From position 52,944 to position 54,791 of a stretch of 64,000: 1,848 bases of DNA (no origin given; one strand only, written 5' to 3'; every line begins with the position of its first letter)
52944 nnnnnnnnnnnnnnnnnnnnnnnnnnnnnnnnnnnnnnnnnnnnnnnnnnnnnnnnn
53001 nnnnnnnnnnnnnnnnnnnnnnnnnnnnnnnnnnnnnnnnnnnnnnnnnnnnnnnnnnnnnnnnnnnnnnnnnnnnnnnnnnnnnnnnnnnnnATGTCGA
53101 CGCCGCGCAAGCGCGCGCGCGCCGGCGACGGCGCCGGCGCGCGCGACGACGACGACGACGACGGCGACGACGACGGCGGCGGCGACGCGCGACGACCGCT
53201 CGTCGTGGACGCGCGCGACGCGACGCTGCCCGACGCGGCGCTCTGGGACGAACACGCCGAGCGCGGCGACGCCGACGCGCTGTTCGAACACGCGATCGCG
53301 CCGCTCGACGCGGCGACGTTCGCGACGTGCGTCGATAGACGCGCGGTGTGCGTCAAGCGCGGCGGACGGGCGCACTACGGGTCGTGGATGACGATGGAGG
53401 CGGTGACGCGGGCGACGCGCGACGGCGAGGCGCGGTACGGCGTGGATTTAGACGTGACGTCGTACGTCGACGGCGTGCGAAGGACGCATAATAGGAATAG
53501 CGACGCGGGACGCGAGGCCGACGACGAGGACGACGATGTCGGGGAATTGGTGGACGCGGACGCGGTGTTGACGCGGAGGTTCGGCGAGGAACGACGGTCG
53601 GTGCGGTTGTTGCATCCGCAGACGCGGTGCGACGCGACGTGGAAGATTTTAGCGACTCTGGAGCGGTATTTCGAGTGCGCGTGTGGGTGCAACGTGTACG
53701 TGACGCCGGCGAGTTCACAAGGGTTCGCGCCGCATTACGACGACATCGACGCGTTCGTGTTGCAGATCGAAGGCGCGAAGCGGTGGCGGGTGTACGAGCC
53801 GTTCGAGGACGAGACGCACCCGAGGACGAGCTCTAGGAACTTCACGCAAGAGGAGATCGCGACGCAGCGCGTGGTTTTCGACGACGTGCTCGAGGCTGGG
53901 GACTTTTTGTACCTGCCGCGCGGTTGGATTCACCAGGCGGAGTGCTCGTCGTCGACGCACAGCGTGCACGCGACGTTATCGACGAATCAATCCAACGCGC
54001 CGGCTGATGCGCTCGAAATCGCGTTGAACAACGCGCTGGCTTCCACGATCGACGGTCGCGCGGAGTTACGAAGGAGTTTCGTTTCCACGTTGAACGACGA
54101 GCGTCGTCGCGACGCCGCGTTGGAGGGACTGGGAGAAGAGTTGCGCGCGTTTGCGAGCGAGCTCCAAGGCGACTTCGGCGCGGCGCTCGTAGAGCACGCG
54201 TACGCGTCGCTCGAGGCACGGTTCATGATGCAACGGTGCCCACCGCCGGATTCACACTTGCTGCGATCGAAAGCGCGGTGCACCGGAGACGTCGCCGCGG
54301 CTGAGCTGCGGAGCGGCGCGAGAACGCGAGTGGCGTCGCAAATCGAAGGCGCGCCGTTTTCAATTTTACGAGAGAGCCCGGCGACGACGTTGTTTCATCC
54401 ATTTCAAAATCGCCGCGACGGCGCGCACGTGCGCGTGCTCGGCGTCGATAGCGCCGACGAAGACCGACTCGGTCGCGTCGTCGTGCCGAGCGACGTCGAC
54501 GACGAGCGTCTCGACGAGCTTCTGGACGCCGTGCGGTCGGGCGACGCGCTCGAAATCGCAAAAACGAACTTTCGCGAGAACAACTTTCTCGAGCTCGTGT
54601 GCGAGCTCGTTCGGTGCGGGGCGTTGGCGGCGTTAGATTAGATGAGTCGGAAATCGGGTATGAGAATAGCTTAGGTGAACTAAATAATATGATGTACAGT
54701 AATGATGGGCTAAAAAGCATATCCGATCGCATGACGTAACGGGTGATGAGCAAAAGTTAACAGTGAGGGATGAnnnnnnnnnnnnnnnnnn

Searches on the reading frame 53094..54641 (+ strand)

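Call 53: search_protein_families(library=pfam, proteins=[window:53094-54641:+], max_evalue=0.00001)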
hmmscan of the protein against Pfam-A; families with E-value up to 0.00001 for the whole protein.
window:53094-54641:+ (515 aa): 2 families
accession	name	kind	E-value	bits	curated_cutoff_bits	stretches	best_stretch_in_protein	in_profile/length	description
PF08007.18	JmjC_2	-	1.2e-33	115.8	22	1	173-301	3-123/127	JmjC domain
PF13621.12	Cupin_8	-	2.5e-06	28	27.4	0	199-287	134-237/252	Cupin-like domain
